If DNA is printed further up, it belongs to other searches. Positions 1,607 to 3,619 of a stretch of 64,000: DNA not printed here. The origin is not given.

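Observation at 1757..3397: Primase-polymerase (AEP)-SF2 helicase fusion of a computationally predicted conflict system, inactivated at helicase motif II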

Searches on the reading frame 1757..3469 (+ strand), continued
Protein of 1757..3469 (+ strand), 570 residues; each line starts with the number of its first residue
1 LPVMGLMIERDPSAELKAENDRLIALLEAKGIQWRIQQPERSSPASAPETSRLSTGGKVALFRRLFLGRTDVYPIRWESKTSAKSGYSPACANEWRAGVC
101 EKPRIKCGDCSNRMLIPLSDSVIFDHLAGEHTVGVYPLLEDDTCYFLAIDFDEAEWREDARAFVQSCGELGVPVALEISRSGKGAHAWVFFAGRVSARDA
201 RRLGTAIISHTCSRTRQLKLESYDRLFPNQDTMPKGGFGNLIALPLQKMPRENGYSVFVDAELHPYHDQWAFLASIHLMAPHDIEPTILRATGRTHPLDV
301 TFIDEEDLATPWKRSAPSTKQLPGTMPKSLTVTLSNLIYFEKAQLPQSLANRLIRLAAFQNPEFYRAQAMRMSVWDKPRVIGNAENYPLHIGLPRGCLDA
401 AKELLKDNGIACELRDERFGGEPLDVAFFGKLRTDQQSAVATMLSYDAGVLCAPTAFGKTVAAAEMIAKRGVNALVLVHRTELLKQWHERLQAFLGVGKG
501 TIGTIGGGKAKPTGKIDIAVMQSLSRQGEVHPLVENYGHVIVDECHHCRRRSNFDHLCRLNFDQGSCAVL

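Call 58: find_homologous_proteins(query=P0137, max_evalue=1e-20)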
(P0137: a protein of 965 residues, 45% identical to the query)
Query P0137 (965 aa): 8000 proteins with E <= 1e-20 among 8000 candidates; the best 120 are listed.
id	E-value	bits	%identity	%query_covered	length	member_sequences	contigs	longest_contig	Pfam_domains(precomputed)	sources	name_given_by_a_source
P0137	0.0e+0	2227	100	100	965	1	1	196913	PF00270.36,PF22548.3,PF13091.13,PF04851.22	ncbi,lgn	-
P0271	0.0e+0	1764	79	100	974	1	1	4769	PF00270.36,PF02183.24,PF22548.3,PF13091.13,PF00271.38,PF04851.22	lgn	-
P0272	0.0e+0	1645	73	100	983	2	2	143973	PF00270.36,PF02183.24,PF22548.3,PF13091.13,PF00271.38,PF04851.22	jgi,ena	-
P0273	0.0e+0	1527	69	100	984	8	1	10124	PF00270.36,PF22548.3,PF13091.13,PF04851.22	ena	-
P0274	0.0e+0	1523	68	100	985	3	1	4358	PF00270.36,PF22548.3,PF13091.13,PF04851.22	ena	-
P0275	0.0e+0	1520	67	100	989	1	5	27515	PF00270.36,PF22548.3,PF13091.13,PF00271.38,PF04851.22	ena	-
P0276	0.0e+0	1518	68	100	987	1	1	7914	PF00270.36,PF02183.24,PF22548.3,PF13091.13,PF04851.22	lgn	-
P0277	0.0e+0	1515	69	100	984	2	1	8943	PF00270.36,PF22548.3,PF13091.13,PF04851.22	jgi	-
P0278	0.0e+0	1515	68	100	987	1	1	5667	PF00270.36,PF22548.3,PF13091.13,PF04851.22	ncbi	-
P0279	0.0e+0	1512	68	100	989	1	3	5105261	PF00270.36,PF02183.24,PF22548.3,PF13091.13,PF04851.22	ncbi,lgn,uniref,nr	ncbi:helicase [Desulfobacter hydrogenophilus]|uniref:Helicase n=1 Tax=Desulfobacter hydrogenophilus 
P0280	0.0e+0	1511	67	100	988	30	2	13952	PF00270.36,PF22548.3,PF13091.13,PF04851.22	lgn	-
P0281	0.0e+0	1509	68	100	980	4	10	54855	PF00270.36,PF22548.3,PF13091.13,PF04851.22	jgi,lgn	jgi:superfamily II DNA or RNA helicase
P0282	0.0e+0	1507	67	100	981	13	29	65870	PF00270.36,PF22548.3,PF13091.13,PF00271.38,PF04851.22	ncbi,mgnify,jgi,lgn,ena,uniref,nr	ncbi:MAG: DEAD/DEAH box helicase family protein [Desulfobacula sp.]|mgnify:FL=1|jgi:superfamily II D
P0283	0.0e+0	1506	67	100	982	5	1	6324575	PF00270.36,PF22548.3,PF13091.13,PF04851.22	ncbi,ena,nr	nr:DEAD/DEAH box helicase family protein [uncultured Desulfobacter sp.]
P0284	0.0e+0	1506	68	100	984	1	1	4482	PF00270.36,PF22548.3,PF13091.13,PF04851.22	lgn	-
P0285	0.0e+0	1506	67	100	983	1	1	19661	PF00270.36,PF22548.3,PF13091.13,PF00271.38,PF04851.22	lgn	-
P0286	0.0e+0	1505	67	100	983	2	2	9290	PF00270.36,PF22548.3,PF13091.13,PF00271.38,PF04851.22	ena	-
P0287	0.0e+0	1503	68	100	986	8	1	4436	PF00270.36,PF22548.3,PF13091.13,PF04851.22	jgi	-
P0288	0.0e+0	1503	67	100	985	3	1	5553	PF00270.36,PF22548.3,PF13091.13,PF00271.38,PF04851.22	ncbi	-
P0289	0.0e+0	1501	67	100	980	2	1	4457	PF00270.36,PF22548.3,PF13091.13,PF04851.22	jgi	-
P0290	0.0e+0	1500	67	100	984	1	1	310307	PF00270.36,PF22548.3,PF13091.13,PF00271.38,PF04851.22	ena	-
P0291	0.0e+0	1500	69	96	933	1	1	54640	PF00270.36,PF22548.3,PF13091.13,PF04851.22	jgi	-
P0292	0.0e+0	1499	67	100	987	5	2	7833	PF00270.36,PF22548.3,PF13091.13,PF00271.38,PF04851.22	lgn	-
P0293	0.0e+0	1494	66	100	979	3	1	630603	PF00270.36,PF22548.3,PF13091.13,PF04851.22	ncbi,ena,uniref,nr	ncbi:DEAD/DEAH box helicase family protein [uncultured Desulfobacter sp.]|uniref:TOTE conflict syste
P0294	0.0e+0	1489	67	100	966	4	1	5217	PF00270.36,PF22548.3,PF13091.13,PF00271.38,PF04851.22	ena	-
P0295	0.0e+0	1488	66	100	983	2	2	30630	PF00270.36,PF22548.3,PF13091.13,PF00271.38,PF04851.22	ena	-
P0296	0.0e+0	1481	65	100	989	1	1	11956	PF00270.36,PF22548.3,PF13091.13,PF00271.38,PF04851.22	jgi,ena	-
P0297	0.0e+0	1480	65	100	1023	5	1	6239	PF00270.36,PF22548.3,PF13091.13,PF00271.38,PF04851.22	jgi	-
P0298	0.0e+0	1478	66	100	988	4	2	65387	PF00270.36,PF22548.3,PF13091.13,PF00271.38,PF04851.22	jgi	jgi:superfamily II DNA or RNA helicase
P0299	0.0e+0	1477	67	100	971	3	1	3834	PF00270.36,PF22548.3,PF13091.13,PF04851.22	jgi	-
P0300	0.0e+0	1475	66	100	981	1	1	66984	PF00270.36,PF22548.3,PF13091.13,PF04851.22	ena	-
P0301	0.0e+0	1466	65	100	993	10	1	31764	PF00270.36,PF22548.3,PF13091.13,PF04851.22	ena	-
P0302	0.0e+0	1463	65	100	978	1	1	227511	PF00270.36,PF22548.3,PF13091.13,PF04851.22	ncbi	-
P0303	0.0e+0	1453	64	100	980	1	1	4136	PF00270.36,PF22548.3,PF13091.13,PF04851.22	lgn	-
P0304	0.0e+0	1449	64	100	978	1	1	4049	PF00270.36,PF22548.3,PF13091.13,PF04851.22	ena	-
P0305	0.0e+0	1443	64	100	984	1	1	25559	PF00270.36,PF22548.3,PF13091.13,PF04851.22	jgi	-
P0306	0.0e+0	1440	63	100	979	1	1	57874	PF00270.36,PF22548.3,PF13091.13,PF04851.22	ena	-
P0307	0.0e+0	1437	64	100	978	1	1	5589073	PF00270.36,PF22548.3,PF13091.13,PF04851.22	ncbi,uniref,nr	ncbi:putative DNA helicase (D10 protein) [Desulforapulum autotrophicum HRM2]|uniref:DNA helicase (D1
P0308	0.0e+0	1436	64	100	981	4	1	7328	PF00270.36,PF22548.3,PF13091.13,PF04851.22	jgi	-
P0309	0.0e+0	1435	63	100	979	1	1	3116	PF00270.36,PF22548.3,PF13091.13,PF04851.22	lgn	-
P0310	0.0e+0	1431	63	100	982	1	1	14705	PF00270.36,PF22548.3,PF13091.13,PF04851.22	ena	-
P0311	0.0e+0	1429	63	100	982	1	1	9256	PF00270.36,PF22548.3,PF13091.13,PF04851.22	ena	-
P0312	0.0e+0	1429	63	100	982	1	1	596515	PF00270.36,PF22548.3,PF13091.13,PF04851.22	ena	-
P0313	0.0e+0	1425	63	100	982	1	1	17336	PF00270.36,PF22548.3,PF13091.13,PF04851.22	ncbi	-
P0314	0.0e+0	1425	64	100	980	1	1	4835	PF00270.36,PF22548.3,PF13091.13,PF04851.22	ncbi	-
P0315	0.0e+0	1421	62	100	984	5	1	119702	PF00270.36,PF22548.3,PF13091.13,PF04851.22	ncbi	-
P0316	0.0e+0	1420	75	84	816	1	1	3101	PF00270.36,PF22548.3,PF13091.13,PF00271.38,PF04851.22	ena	-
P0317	0.0e+0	1420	63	100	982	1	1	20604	PF00270.36,PF22548.3,PF13091.13,PF04851.22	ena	-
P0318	0.0e+0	1419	63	100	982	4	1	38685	PF00270.36,PF22548.3,PF13091.13,PF04851.22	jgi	-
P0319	0.0e+0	1418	63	100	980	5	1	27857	PF00270.36,PF22548.3,PF13091.13,PF04851.22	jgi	-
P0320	0.0e+0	1403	67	92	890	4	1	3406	PF00270.36,PF22548.3,PF13091.13,PF04851.22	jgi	jgi:hypothetical protein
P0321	0.0e+0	1380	63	97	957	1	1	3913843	PF00270.36,PF22548.3,PF13091.13,PF04851.22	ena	-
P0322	0.0e+0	1378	61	100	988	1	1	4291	PF00270.36,PF22548.3,PF13091.13,PF04851.22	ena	-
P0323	0.0e+0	1376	75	81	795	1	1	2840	PF00270.36,PF22548.3,PF13091.13,PF00271.38,PF04851.22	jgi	jgi:superfamily II DNA or RNA helicase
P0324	0.0e+0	1371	62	99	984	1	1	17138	PF00270.36,PF22548.3,PF13091.13,PF04851.22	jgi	jgi:superfamily II DNA or RNA helicase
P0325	0.0e+0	1364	61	100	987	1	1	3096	PF00270.36,PF22548.3,PF13091.13,PF04851.22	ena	-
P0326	0.0e+0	1362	60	100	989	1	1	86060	PF00270.36,PF22548.3,PF13091.13,PF04851.22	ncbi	-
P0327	0.0e+0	1361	61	100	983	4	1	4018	PF00270.36,PF22548.3,PF13091.13,PF04851.22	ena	-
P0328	0.0e+0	1360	61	100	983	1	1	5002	PF00270.36,PF22548.3,PF13091.13,PF04851.22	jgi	jgi:superfamily II DNA or RNA helicase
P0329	0.0e+0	1354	63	95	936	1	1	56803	PF00270.36,PF22548.3,PF04851.22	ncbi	-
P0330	0.0e+0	1347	60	100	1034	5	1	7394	PF00270.36,PF22548.3,PF13091.13,PF04851.22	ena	-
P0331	0.0e+0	1347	59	99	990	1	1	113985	PF00270.36,PF22548.3,PF13091.13,PF04851.22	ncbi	-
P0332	0.0e+0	1344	60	100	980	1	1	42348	PF00270.36,PF22548.3,PF13091.13,PF04851.22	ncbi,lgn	-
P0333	0.0e+0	1342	61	100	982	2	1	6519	PF00270.36,PF22548.3,PF13091.13,PF04851.22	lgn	-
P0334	0.0e+0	1341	64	93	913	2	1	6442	PF00270.36,PF22548.3,PF13091.13,PF04851.22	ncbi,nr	ncbi:MAG: DEAD/DEAH box helicase family protein, partial [Proteobacteria bacterium]|nr:DEAD/DEAH box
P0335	0.0e+0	1338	59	99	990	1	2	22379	PF00270.36,PF22548.3,PF13091.13,PF04851.22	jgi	jgi:superfamily II DNA or RNA helicase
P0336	0.0e+0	1336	60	100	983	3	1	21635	PF00270.36,PF22548.3,PF13091.13,PF04851.22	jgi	-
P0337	0.0e+0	1328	59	100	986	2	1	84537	PF00270.36,PF22548.3,PF13091.13,PF04851.22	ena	-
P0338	0.0e+0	1328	59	99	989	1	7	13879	PF00270.36,PF22548.3,PF13091.13,PF00271.38,PF04851.22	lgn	-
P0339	0.0e+0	1324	59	100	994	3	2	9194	PF00270.36,PF22548.3,PF13091.13,PF04851.22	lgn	-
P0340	0.0e+0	1324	65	89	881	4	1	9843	PF00270.36,PF22548.3,PF04851.22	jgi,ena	-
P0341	0.0e+0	1315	58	99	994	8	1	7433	PF00270.36,PF22548.3,PF13091.13,PF00271.38,PF04851.22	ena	-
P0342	0.0e+0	1312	61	100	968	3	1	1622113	PF00270.36,PF22548.3,PF13091.13,PF04851.22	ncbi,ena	-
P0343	0.0e+0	1309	59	100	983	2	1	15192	PF00270.36,PF22548.3,PF13091.13,PF04851.22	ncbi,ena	-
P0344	0.0e+0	1307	63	91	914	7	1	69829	PF00270.36,PF22548.3,PF04851.22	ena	-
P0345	0.0e+0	1302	59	100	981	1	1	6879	PF00270.36,PF22548.3,PF13091.13,PF04851.22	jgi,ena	-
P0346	0.0e+0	1291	58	99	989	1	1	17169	PF00270.36,PF22548.3,PF13091.13,PF00271.38,PF04851.22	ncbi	-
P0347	0.0e+0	1286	60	96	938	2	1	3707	PF00270.36,PF22548.3,PF13091.13,PF04851.22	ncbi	-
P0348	0.0e+0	1283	59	99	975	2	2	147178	PF00270.36,PF22548.3,PF13091.13,PF04851.22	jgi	jgi:superfamily II DNA or RNA helicase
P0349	0.0e+0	1282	57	99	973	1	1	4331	PF00270.36,PF22548.3,PF13091.13,PF04851.22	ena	-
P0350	0.0e+0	1282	59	99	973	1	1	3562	PF00270.36,PF22548.3,PF13091.13,PF04851.22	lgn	-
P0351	0.0e+0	1281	58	100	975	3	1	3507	PF00270.36,PF22548.3,PF13091.13,PF04851.22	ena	-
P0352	0.0e+0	1278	57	100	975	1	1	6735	PF00270.36,PF22548.3,PF13091.13,PF04851.22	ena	-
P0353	0.0e+0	1272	56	100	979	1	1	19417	PF00270.36,PF22548.3,PF13091.13,PF00271.38,PF04851.22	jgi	-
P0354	0.0e+0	1271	58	99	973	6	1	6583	PF00270.36,PF22548.3,PF13091.13,PF04851.22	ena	-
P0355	0.0e+0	1269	58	99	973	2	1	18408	PF00270.36,PF22548.3,PF13091.13,PF04851.22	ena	-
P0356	0.0e+0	1267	58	100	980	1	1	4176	PF00270.36,PF22548.3,PF13091.13,PF04851.22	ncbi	-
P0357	0.0e+0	1262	64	87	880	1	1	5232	PF00270.36,PF22548.3,PF00271.38,PF04851.22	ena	-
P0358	0.0e+0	1260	56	100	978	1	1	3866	PF00270.36,PF22548.3,PF13091.13,PF04851.22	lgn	-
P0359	0.0e+0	1255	58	99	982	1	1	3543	PF00270.36,PF22548.3,PF13091.13,PF00271.38,PF04851.22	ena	-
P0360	0.0e+0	1254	57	100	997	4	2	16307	PF00270.36,PF22548.3,PF13091.13,PF04851.22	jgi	jgi:superfamily II DNA or RNA helicase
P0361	0.0e+0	1254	57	100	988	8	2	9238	PF00270.36,PF22548.3,PF13091.13,PF00271.38,PF04851.22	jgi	jgi:superfamily II DNA or RNA helicase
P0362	0.0e+0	1254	56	100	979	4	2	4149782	PF00270.36,PF22548.3,PF13091.13,PF04851.22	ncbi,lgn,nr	ncbi:MAG: DEAD/DEAH box helicase family protein [Candidatus Scalindua sp.]|nr:DEAD/DEAH box helicase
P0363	0.0e+0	1251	56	100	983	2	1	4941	PF00270.36,PF22548.3,PF13091.13,PF04851.22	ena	-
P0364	0.0e+0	1250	56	99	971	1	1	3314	PF00270.36,PF22548.3,PF13091.13,PF04851.22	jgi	jgi:superfamily II DNA or RNA helicase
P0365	0.0e+0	1243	55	100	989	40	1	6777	PF00270.36,PF22548.3,PF13091.13,PF04851.22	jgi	jgi:superfamily II DNA or RNA helicase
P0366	0.0e+0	1242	56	100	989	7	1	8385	PF00270.36,PF22548.3,PF13091.13,PF04851.22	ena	-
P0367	0.0e+0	1242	56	100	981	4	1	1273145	PF00270.36,PF22548.3,PF13091.13,PF04851.22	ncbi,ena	-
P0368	0.0e+0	1241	56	100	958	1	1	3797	PF00270.36,PF22548.3,PF13091.13,PF00271.38,PF04851.22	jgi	-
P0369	0.0e+0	1238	56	100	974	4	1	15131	PF00270.36,PF22548.3,PF13091.13,PF04851.22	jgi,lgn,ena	-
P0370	0.0e+0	1237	56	100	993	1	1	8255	PF00270.36,PF22548.3,PF13091.13,PF04851.22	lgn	-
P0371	0.0e+0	1236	55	100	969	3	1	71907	PF00270.36,PF22548.3,PF13091.13,PF00271.38,PF04851.22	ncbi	-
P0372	0.0e+0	1236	56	100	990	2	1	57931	PF00270.36,PF22548.3,PF13091.13,PF04851.22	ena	-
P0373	0.0e+0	1233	56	100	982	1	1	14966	PF00270.36,PF22548.3,PF13091.13,PF00271.38,PF04851.22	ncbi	ncbi:MAG: DEAD/DEAH box helicase family protein [Bacillota bacterium]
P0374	0.0e+0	1233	56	100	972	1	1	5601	PF00270.36,PF22548.3,PF13091.13,PF00271.38,PF04851.22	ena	-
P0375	0.0e+0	1229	56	100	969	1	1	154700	PF00270.36,PF22548.3,PF13091.13,PF04851.22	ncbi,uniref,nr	ncbi:type III restriction protein res subunit [Candidatus Scalindua japonica]|uniref:Type III restri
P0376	0.0e+0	1227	55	100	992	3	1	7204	PF00270.36,PF22548.3,PF13091.13,PF04851.22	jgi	-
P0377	0.0e+0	1225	55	100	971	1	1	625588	PF00270.36,PF22548.3,PF13091.13,PF00271.38,PF04851.22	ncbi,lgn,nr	ncbi:MAG: DEAD/DEAH box helicase family protein [Candidatus Brocadiaceae bacterium]|nr:DEAD/DEAH box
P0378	0.0e+0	1223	61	91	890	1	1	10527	PF00270.36,PF22548.3,PF13091.13,PF04851.22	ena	-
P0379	0.0e+0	1219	55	99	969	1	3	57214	PF00270.36,PF22548.3,PF13091.13,PF00271.38,PF04851.22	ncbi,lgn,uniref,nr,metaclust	ncbi:MAG: DEAD/DEAH box helicase family protein [Candidatus Scalindua rubra]|uniref:Type III restric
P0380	0.0e+0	1217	55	100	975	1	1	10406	PF00270.36,PF22548.3,PF13091.13,PF00271.38,PF04851.22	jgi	-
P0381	0.0e+0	1216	55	99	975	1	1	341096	PF00270.36,PF22548.3,PF13091.13,PF04851.22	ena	-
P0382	0.0e+0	1216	76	73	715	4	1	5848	PF00270.36,PF22548.3,PF13091.13,PF00271.38,PF04851.22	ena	-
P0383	0.0e+0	1216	55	100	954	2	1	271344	PF00270.36,PF22548.3,PF13091.13,PF04851.22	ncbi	-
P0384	0.0e+0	1215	54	100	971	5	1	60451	PF00270.36,PF22548.3,PF13091.13,PF04851.22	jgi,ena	-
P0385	0.0e+0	1214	56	99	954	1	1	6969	PF00270.36,PF22548.3,PF13091.13,PF00271.38,PF04851.22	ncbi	-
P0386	0.0e+0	1213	54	100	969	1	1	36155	PF00270.36,PF22548.3,PF13091.13,PF04851.22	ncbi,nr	ncbi:MAG: DEAD/DEAH box helicase family protein [Candidatus Kuenenia sp.]|nr:DEAD/DEAH box helicase 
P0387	0.0e+0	1210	54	100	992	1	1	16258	PF00270.36,PF22548.3,PF13091.13,PF04851.22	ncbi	ncbi:MAG: TOTE conflict system archaeo-eukaryotic primase domain-containing protein [Ignavibacteriac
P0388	0.0e+0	1209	56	100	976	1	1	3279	PF00270.36,PF22548.3,PF13091.13,PF00271.38,PF04851.22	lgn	-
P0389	0.0e+0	1208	55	99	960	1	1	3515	PF00270.36,PF22548.3,PF13091.13,PF00271.38,PF04851.22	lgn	-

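Call 59: find_encoding_contigs(protein=P0307, flank=8000, max_places=2)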
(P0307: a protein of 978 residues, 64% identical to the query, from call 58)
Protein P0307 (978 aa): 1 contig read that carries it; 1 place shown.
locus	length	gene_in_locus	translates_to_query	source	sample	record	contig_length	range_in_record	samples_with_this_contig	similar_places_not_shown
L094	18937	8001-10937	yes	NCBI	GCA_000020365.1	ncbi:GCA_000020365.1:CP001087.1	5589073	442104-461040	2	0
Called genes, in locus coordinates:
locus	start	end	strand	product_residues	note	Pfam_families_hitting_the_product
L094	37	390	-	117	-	PF05717:TnpB_IS66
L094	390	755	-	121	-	-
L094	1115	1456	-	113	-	PF03992:ABM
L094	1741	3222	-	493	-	PF00989:PAS (weak), PF08448:PAS_4, PF13426:PAS_9 (faint), PF00158:Sigma54_activat, PF14532:Sigma54_activ_2, PF07728:AAA_5 (weak), PF25601:AAA_lid_14, PF02954:HTH_8, +1 more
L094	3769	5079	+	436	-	PF04055:Radical_SAM, PF12544:LAM_C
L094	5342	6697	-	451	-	PF11737:DUF3300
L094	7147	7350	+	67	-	-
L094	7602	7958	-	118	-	-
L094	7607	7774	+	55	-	PF09720:Unstab_antitox (weak)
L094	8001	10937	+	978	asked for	PF22548:AEP-TOTE, PF00270:DEAD, PF04851:ResIII, PF13091:PLDc_2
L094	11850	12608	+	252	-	-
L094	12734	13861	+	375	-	PF01844:HNH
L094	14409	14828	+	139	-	PF00717:Peptidase_S24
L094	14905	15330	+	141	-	PF00817:IMS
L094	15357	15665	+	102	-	-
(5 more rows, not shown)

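Call 60: find_encoding_contigs(protein=P0362, flank=8000, max_places=2)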
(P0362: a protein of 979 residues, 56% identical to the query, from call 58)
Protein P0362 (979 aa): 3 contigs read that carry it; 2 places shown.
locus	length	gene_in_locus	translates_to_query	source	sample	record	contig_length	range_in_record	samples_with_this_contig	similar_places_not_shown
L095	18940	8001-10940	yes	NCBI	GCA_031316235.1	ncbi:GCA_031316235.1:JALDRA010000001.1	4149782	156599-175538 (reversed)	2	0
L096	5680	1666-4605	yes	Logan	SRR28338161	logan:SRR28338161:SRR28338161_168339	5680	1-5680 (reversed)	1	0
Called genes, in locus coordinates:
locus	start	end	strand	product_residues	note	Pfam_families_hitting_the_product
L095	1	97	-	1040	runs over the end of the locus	PF00873:ACR_tran, PF03176:MMPL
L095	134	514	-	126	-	PF05635:23S_rRNA_IVP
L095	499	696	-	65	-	PF05635:23S_rRNA_IVP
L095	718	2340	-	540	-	PF25919:BSH_CusB (faint), PF25967:RND-MFP_C, PF25975:CzcB_C, PF25989:YknX_C (weak)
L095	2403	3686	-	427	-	PF02321:OEP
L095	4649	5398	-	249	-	PF03649:UPF0014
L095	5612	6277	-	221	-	PF05401:NodS, PF13489:Methyltransf_23, PF13847:Methyltransf_31, PF08241:Methyltransf_11, PF08242:Methyltransf_12, PF13649:Methyltransf_25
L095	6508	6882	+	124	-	PF12840:HTH_20 (weak), PF01022:HTH_5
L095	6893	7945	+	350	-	PF21320:WHD_Rv2258c, PF01209:Ubie_methyltran, PF13489:Methyltransf_23, PF02390:Methyltransf_4, PF08241:Methyltransf_11, PF08242:Methyltransf_12, PF13649:Methyltransf_25, PF13847:Methyltransf_31, +1 more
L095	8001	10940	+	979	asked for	PF22548:AEP-TOTE, PF00270:DEAD, PF04851:ResIII, PF13091:PLDc_2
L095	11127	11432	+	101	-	PF07798:CCDC90-like (faint)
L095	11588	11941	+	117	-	PF02694:UPF0060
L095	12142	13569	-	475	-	-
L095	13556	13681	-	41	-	-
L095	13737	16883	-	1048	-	PF00873:ACR_tran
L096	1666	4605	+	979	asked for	PF22548:AEP-TOTE, PF00270:DEAD, PF04851:ResIII, PF13091:PLDc_2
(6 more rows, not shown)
